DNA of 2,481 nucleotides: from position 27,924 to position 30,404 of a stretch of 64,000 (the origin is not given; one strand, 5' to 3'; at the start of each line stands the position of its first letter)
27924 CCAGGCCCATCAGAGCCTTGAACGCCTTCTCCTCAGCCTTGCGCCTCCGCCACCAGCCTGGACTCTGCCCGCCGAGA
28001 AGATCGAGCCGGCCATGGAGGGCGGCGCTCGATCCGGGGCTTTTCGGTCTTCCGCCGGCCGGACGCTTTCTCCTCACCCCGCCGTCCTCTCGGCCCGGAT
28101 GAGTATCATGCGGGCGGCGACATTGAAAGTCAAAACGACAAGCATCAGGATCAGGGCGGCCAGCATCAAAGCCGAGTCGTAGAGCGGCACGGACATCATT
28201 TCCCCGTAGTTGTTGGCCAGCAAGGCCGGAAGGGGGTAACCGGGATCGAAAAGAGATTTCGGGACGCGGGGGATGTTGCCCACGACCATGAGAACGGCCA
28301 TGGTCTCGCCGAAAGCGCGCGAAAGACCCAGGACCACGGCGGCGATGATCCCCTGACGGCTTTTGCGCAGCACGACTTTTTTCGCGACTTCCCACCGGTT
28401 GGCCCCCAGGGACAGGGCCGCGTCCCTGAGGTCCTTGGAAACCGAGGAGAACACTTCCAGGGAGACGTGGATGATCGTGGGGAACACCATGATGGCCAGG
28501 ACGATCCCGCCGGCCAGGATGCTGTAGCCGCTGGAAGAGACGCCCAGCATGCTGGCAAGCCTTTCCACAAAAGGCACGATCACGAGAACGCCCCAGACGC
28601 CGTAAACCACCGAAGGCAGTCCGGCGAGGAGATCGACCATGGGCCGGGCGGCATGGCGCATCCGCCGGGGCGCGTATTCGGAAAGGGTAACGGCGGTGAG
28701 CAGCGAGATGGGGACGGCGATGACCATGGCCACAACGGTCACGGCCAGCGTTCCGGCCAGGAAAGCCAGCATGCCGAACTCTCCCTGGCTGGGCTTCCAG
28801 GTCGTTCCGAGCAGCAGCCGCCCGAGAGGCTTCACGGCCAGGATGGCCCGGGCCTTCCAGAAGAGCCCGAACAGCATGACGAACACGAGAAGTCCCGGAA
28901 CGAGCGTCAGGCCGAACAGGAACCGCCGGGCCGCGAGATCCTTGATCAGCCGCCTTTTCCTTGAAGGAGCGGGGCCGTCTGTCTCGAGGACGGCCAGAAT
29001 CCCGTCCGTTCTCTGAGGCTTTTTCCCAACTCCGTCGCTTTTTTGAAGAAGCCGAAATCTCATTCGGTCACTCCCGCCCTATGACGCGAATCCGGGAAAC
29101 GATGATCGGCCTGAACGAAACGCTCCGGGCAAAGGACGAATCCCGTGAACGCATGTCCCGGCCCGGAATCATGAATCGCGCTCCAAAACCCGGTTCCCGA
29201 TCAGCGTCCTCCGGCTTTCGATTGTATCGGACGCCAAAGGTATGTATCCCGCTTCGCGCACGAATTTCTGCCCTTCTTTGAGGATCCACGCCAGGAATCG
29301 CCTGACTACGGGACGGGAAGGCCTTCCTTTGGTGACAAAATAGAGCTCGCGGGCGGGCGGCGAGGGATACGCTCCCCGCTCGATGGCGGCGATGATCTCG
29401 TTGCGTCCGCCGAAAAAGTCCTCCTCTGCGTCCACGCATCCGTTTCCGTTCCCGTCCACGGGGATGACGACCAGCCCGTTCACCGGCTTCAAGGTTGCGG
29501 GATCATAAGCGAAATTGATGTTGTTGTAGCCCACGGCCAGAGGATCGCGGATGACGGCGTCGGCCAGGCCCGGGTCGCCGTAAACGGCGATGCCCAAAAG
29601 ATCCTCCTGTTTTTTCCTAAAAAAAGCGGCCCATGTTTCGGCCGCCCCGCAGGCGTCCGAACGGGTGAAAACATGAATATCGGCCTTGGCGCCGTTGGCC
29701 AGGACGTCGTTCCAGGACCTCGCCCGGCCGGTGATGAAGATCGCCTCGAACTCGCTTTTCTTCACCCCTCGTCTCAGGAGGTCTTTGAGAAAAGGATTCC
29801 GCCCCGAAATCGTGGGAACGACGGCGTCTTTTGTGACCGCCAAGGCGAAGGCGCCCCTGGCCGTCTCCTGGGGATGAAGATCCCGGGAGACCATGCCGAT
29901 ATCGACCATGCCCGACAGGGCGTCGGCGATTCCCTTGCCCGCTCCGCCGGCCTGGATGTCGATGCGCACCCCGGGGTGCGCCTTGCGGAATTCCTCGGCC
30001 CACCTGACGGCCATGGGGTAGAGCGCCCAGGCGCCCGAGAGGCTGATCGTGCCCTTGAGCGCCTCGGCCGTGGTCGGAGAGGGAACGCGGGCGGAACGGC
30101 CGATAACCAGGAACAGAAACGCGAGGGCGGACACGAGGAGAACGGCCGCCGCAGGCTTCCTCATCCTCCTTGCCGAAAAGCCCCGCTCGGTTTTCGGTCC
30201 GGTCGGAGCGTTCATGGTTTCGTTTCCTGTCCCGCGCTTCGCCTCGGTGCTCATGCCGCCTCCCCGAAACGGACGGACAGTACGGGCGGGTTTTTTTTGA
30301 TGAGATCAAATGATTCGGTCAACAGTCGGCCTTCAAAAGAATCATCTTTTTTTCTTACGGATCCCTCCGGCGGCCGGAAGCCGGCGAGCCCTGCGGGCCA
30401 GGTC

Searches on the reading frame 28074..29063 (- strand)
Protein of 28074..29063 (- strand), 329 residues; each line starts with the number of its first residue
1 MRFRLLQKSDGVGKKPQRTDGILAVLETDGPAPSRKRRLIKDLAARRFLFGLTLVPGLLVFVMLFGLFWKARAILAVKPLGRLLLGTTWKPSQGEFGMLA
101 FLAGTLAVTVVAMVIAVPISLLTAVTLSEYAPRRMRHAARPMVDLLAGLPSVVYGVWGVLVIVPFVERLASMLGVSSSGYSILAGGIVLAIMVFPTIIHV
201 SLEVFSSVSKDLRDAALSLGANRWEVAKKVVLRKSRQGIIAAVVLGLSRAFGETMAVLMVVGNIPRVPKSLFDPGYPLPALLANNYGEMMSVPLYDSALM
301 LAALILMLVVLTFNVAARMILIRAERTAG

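Call 41: search_protein_families(library=pfam, proteins=[window:28074-29063:-], max_evalue=0.00001)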
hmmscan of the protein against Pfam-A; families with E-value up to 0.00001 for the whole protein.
window:28074-29063:- (329 aa): 1 family
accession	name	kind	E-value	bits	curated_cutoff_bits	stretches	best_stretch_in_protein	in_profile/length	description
PF00528.27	BPD_transp_1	-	1.8e-18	67.3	26.4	1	117-313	2-171/184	Binding-protein-dependent transport system inner membrane component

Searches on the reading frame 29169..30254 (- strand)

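Call 41: search_protein_families(library=pfam, proteins=[window:29169-30254:-], max_evalue=0.00001)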
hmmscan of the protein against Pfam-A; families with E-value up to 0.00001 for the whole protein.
window:29169-30254:- (361 aa): 2 families
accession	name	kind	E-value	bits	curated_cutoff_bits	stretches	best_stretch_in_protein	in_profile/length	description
PF12849.12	PBP_like_2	-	3.4e-30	106.1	27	1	61-325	3-264/267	PBP superfamily domain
PF03466.25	LysR_substrate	-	8.9e-06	25.7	28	0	83-130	22-69/209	LysR substrate binding domain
